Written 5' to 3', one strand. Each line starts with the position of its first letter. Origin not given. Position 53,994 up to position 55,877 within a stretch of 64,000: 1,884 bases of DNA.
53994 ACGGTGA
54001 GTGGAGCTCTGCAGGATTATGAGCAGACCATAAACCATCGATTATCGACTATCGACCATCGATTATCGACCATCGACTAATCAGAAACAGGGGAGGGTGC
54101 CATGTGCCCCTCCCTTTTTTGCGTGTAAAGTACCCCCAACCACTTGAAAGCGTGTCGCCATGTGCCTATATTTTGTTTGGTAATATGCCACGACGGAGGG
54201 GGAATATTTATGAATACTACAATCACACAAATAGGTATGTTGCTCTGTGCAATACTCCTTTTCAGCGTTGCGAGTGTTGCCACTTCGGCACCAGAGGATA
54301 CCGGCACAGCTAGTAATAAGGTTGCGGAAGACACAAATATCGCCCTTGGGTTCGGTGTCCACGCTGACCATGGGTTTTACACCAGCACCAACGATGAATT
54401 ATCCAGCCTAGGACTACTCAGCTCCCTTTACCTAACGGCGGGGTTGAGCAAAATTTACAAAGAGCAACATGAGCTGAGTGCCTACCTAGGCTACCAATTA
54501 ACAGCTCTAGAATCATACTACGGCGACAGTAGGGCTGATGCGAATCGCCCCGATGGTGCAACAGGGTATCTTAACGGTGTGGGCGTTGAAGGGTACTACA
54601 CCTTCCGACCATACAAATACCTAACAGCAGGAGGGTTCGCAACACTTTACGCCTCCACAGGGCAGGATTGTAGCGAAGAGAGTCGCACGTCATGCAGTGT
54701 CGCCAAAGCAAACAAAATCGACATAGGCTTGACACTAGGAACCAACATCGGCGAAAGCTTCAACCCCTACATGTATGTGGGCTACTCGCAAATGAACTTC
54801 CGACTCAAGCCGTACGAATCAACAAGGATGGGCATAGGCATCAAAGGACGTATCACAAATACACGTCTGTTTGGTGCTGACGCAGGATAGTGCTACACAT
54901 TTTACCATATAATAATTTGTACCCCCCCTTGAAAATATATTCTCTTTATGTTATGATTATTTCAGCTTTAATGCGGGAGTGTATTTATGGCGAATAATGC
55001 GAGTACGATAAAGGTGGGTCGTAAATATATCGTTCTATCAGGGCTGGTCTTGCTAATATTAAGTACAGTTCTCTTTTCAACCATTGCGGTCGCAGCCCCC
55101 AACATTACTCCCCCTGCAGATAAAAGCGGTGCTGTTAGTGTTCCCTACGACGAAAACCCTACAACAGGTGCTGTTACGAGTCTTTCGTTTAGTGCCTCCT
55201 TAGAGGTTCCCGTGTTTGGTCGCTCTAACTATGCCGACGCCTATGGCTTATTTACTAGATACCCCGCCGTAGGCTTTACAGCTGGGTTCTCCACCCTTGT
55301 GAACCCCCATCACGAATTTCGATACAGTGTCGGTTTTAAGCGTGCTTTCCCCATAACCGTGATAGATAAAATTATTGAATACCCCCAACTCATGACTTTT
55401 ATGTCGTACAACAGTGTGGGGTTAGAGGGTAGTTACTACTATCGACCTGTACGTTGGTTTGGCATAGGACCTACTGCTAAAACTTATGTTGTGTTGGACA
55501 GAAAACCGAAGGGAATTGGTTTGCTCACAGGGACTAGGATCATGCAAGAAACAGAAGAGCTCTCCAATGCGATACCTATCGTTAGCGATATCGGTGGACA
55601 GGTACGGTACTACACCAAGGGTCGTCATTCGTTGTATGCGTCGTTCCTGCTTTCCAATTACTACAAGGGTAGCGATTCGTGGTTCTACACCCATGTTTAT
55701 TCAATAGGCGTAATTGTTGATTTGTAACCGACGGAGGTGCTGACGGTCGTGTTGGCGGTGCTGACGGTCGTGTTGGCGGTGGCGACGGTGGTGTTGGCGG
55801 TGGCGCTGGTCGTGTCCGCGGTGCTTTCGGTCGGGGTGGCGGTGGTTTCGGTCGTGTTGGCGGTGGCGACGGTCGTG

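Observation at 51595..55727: Tandem array of five divergent paralogous secreted beta-rich proteins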

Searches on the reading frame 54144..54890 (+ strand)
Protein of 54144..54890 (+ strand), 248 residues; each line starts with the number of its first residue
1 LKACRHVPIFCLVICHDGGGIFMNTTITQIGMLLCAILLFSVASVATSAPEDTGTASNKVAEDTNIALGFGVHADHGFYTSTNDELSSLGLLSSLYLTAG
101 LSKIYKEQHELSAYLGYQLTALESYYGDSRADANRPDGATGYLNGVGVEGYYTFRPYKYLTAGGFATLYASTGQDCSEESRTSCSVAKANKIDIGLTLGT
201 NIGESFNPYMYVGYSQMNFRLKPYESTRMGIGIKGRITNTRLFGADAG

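Call 3: search_protein_families(library=pfam, proteins=[window:54144-54890:+], max_evalue=1)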
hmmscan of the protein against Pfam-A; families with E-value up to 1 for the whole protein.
window:54144-54890:+ (248 aa): 1 family
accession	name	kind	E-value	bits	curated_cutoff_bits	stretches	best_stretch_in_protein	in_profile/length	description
PF13505.12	OMP_b-brl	-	0.00014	22.5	28.7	1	110-222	19-117/175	Outer membrane protein beta-barrel domain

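Call 4: search_protein_families(library=ncbifam, proteins=[window:54144-54890:+], max_evalue=1)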
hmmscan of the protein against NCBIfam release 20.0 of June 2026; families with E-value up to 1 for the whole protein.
window:54144-54890:+ (248 aa): 0 families

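Call 8: find_homologous_proteins(query=window:54210-54890:+, max_evalue=0.001)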
Query window:54210-54890:+ (226 aa): 2 proteins with E <= 0.001 among 537 candidates.
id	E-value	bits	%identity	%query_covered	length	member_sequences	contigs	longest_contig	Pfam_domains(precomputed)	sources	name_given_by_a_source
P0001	1.3e-143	494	100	100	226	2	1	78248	-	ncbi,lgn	-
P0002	4.9e-123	427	85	99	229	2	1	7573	-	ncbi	-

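Call 9: find_encoding_contigs(protein=P0002, flank=10000, max_places=4)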
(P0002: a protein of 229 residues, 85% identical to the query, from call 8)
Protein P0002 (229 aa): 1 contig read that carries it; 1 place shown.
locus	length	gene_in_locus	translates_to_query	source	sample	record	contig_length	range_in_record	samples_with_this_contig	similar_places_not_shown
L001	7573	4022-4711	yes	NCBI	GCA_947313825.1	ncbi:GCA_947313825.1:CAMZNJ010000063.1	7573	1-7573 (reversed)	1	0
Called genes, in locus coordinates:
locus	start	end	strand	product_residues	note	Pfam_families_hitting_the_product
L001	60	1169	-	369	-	PF05222:AlaDh_PNT_N, PF01262:AlaDh_PNT_C, PF01488:Shikimate_DH (weak), PF02826:2-Hacid_dh_C, PF03446:NAD_binding_2 (weak)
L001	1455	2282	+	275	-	-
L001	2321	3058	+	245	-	-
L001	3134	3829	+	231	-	-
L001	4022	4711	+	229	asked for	-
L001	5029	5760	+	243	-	-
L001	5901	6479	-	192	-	-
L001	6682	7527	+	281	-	PF02091:tRNA-synt_2e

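Call 10: list_cluster_members(proteins=[P0001, P0002])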
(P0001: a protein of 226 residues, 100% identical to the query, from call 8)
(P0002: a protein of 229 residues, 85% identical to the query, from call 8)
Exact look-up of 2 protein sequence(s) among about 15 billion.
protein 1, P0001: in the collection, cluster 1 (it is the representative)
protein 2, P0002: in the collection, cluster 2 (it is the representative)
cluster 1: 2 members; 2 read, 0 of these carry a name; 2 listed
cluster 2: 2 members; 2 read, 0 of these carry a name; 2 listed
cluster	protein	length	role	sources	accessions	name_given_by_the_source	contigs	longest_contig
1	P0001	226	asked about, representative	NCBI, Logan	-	-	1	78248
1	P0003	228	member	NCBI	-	-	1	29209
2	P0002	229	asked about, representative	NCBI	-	-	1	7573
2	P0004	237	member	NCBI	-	-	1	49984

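Call 11: find_encoding_contigs(protein=P0004, flank=10000, max_places=4)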
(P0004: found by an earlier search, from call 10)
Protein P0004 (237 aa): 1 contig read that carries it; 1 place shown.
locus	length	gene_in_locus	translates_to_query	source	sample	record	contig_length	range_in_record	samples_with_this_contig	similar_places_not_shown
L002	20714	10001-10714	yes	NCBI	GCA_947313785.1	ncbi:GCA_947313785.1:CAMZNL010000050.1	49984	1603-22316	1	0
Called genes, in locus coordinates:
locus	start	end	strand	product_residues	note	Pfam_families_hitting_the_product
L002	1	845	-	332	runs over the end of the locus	PF05656:DUF805 (weak)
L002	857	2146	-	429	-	PF01595:CNNM, PF00571:CBS (weak), PF03471:CorC_HlyC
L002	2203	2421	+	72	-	-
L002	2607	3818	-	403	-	-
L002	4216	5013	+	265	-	PF13560:HTH_31 (weak), PF01381:HTH_3, PF13443:HTH_26, PF12844:HTH_19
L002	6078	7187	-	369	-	PF05222:AlaDh_PNT_N, PF01262:AlaDh_PNT_C, PF01488:Shikimate_DH (weak), PF02826:2-Hacid_dh_C, PF03446:NAD_binding_2 (weak)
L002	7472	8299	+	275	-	-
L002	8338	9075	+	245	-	-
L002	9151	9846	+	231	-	-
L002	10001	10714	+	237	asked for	-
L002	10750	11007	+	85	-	-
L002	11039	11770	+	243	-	-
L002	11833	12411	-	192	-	-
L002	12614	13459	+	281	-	PF02091:tRNA-synt_2e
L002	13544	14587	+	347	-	-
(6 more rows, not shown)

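Call 12: find_encoding_contigs(protein=P0003, flank=10000, max_places=4)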
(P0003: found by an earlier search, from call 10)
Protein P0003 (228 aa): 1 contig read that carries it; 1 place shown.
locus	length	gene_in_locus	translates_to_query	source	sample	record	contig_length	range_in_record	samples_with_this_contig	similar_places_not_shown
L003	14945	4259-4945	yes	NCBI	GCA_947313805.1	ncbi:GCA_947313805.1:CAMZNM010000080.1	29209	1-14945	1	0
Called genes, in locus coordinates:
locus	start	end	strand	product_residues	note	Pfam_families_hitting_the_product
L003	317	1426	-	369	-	PF05222:AlaDh_PNT_N, PF01262:AlaDh_PNT_C, PF01488:Shikimate_DH (weak), PF02826:2-Hacid_dh_C, PF03446:NAD_binding_2 (weak)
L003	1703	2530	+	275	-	-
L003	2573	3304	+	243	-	-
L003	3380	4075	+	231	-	-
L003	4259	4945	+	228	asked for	-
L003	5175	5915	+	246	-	-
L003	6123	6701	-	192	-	-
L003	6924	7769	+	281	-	PF02091:tRNA-synt_2e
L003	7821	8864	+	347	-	-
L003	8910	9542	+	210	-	PF00730:HhH-GPD, PF00633:HHH (faint)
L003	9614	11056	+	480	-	PF13286:HD_assoc (faint)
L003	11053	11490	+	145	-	PF02082:Rrf2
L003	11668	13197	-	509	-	PF08245:Mur_ligase_M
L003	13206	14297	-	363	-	PF10555:MraY_sig1 (weak), PF00953:Glycos_transf_4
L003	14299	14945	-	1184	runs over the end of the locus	PF08245:Mur_ligase_M, PF02875:Mur_ligase_C, PF08245:Mur_ligase_M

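Call 34: predict_structure(alignment_id=A3)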
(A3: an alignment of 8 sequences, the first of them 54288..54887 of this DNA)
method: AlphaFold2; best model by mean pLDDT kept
length: 200 residues; sequences in the alignment: 8
mean_pLDDT: 73.7   pTM: 0.69
mean pLDDT of the five models: 73.7, 73.2, 71.9, 69.7, 58.5
residues with pLDDT >= 90: 53; 70-90: 76; 50-70: 38; < 50: 33
segments of 3 or more residues with pLDDT < 50: 1-12, 77-90, 196-200
pLDDT, mean of each block of 10 residues (from residue 1): 39 68 81 55 79 85 91 60 42 79 89 92 74 63 91 84 89 77 86 47
secondary structure, 60 per line:
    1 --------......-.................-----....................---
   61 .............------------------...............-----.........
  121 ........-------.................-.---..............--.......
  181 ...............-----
elements in order: H9-14 E16-32 E38-57 E61-73 E92-106 E112-128 E136-152 E158-171 E174-190 H191-195

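Call 36: search_protein_representatives(alignment_id=A3)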
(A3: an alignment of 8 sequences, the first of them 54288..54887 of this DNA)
Query: 8 sequences, 228 profile positions. Proteins with E-value up to 0.001 (for the whole library): 6; up to 1e-10: 5; up to 1e-30: 5. The best 6 are listed.
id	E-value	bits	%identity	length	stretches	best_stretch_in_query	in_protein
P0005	2.0e-97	341.5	-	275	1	1-227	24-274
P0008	8.2e-85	300.3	-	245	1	1-221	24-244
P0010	3.9e-43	163.9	-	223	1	35-227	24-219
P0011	1.5e-42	162.0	-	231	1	23-221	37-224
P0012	1.8e-34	135.6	-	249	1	46-218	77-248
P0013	2.9e-04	36.8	-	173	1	59-217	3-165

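Call 39: find_encoding_contigs(protein=P0013, flank=10000, max_places=4)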
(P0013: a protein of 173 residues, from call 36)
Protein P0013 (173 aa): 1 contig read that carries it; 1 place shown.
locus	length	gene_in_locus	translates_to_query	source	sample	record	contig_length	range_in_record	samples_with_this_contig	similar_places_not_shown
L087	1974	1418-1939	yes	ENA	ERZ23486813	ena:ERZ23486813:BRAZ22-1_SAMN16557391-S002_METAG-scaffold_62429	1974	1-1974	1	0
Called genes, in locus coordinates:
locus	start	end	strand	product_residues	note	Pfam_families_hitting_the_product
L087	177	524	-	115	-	PF07681:DoxX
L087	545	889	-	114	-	-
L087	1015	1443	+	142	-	PF02378:PTS_EIIC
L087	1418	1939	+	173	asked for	-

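Call 40: find_encoding_contigs(protein=P0012, flank=10000, max_places=4)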
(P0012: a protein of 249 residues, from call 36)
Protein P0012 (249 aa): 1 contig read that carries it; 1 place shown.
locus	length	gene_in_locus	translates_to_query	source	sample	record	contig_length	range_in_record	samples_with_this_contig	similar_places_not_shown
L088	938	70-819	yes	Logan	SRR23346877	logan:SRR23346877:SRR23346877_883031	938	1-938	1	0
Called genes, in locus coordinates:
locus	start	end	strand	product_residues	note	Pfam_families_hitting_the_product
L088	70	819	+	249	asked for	-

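Call 44: search_protein_families(library=pfam, proteins=[P0010, P0011, P0012, P0013, L001:5029-5757:+], max_evalue=1)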
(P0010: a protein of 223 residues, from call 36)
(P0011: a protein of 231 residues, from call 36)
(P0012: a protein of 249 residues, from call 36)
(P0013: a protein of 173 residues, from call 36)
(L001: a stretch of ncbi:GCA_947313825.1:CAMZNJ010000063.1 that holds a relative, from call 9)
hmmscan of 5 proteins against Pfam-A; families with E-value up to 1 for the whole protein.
P0010 (223 aa): 0 families

P0011 (231 aa): 0 families

P0012 (249 aa): 0 families

P0013 (173 aa): 0 families

L001:5029-5757:+ (243 aa): 0 families

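Call 59: find_encoding_contigs(protein=P0001, flank=100, max_places=4)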
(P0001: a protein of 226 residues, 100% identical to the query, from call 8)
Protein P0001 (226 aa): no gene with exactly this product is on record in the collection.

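Call 60: search_solved_structures(query=A3, max_evalue=10, show_alignments=1)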
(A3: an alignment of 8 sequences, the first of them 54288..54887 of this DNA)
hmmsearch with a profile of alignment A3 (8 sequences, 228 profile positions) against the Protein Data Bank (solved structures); distinct sequences matched with E-value up to 10: 0.

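Call 71: fold_search(model_id=the predicted structure, library=pdb)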
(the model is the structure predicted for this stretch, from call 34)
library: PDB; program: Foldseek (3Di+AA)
matches with E <= 10: 1372; with E <= 0.001: 208
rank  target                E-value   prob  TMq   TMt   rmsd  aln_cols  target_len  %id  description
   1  3qra                  5.4e-09  1.00  0.48  0.59   5.3       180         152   11  The crystal structure of Ail, the attachment invasion locus protein of Yersinia pestis (released 2011-11-23)
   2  9fzc_A                5.4e-09  1.00  0.51  0.58   6.0       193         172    9  Structure of OmpA-short in complex with nanobody Nb01 (released 2024-07-17)
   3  9a2m_MODEL_1_A        7.1e-09  1.00  0.55  0.35   8.4       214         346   10  Model of E. coli OmpA by in-cell photo-crosslinking MS and deep learning (released 2023-02-24)
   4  9fzd_A                1.6e-08  1.00  0.46  0.50   6.2       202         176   10  Structure of OmpA-long in complex with nanobody Nb39 (released 2024-07-17)
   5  9nh1_B                3.6e-08  1.00  0.37  0.31   8.7       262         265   10  In situ cryo-EM structure of porin I of the Legionella Dot/Icm T4SS machine (released 2025-09-17)
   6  3qrc_A                5.0e-08  1.00  0.54  0.67   4.4       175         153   10  The crystal structure of Ail, the attachment invasion locus protein of Yersinia pestis, in complex with the heparin an (released 2011-11-23)
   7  3qrc_B                5.8e-08  1.00  0.54  0.67   4.6       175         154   10  The crystal structure of Ail, the attachment invasion locus protein of Yersinia pestis, in complex with the heparin an (released 2011-11-23)
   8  9nh1_A                6.2e-08  1.00  0.39  0.33  10.2       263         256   10  In situ cryo-EM structure of porin I of the Legionella Dot/Icm T4SS machine (released 2025-09-17)
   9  9nh1_C                7.1e-08  1.00  0.41  0.34   7.7       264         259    9  In situ cryo-EM structure of porin I of the Legionella Dot/Icm T4SS machine (released 2025-09-17)
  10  1p4t                  9.3e-08  1.00  0.57  0.71   4.2       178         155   13  Crystal structure of Neisserial surface protein A (NspA) (released 2003-07-22)
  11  1i78_B                1.4e-07  1.00  0.34  0.27  12.4       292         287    8  CRYSTAL STRUCTURE OF OUTER MEMBRANE PROTEASE OMPT FROM ESCHERICHIA COLI (released 2001-10-03)
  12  6z37                  2.4e-07  1.00  0.24  0.15  12.1       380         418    8  TodX monoaromatic hydrocarbon channel deltaS2 mutant (released 2020-11-04)
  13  1bxw                  2.9e-07  1.00  0.56  0.63   5.2       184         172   11  OUTER MEMBRANE PROTEIN A (OMPA) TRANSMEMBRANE DOMAIN (released 1998-10-14)
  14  1qj9                  3.4e-07  1.00  0.49  0.62   5.0       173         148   12  CRYSTAL STRUCTURE OF THE OUTER MEMBRANE PROTEIN OMPX FROM ESCHERICHIA COLI (released 1999-10-06)
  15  1i78_A                3.6e-07  1.00  0.36  0.27   8.3       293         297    8  CRYSTAL STRUCTURE OF OUTER MEMBRANE PROTEASE OMPT FROM ESCHERICHIA COLI (released 2001-10-03)
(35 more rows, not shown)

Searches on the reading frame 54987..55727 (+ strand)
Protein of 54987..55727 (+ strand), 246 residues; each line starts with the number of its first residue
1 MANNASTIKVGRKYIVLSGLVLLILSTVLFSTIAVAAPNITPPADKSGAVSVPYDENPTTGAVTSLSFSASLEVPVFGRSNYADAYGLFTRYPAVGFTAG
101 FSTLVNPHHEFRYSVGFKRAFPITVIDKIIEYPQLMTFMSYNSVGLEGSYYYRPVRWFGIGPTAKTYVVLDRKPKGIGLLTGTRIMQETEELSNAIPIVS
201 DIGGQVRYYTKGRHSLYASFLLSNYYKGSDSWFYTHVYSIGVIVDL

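Call 3: search_protein_families(library=pfam, proteins=[window:54987-55727:+], max_evalue=1)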
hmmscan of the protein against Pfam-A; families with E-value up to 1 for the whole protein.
window:54987-55727:+ (246 aa): 0 families

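Call 4: search_protein_families(library=ncbifam, proteins=[window:54987-55727:+], max_evalue=1)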
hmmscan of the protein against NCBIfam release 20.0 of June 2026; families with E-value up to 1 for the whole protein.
window:54987-55727:+ (246 aa): 0 families

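Call 43: find_homologous_proteins(query=window:54987-55724:+, max_evalue=0.01)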
Query window:54987-55724:+ (246 aa): 2 proteins with E <= 0.01 among 713 candidates.
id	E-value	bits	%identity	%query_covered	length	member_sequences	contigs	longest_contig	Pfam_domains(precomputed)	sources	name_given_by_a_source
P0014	2.5e-158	543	100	100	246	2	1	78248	-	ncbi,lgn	-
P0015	8.3e-126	436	85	94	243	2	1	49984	-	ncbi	-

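Call 56: predict_structure(alignment_id=A4)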
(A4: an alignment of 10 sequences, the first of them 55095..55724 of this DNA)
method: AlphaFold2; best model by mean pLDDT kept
length: 210 residues; sequences in the alignment: 10
mean_pLDDT: 69.7   pTM: 0.65
mean pLDDT of the five models: 69.7, 69.4, 68.1, 68.0, 67.5
residues with pLDDT >= 90: 55; 70-90: 61; 50-70: 29; < 50: 65
segments of 3 or more residues with pLDDT < 50: 1-24, 47-53, 88-101, 139-158
pLDDT, mean of each block of 10 residues (from residue 1): 36 41 62 88 55 65 87 89 66 43 72 91 93 66 40 45 89 88 88 69 91
secondary structure, 60 per line:
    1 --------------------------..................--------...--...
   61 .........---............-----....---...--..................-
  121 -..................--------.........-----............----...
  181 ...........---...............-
elements in order: E27-44 E58-69 E73-84 H90-93 E102-119 E122-139 H148-156 E162-173 E178-191 E195-209
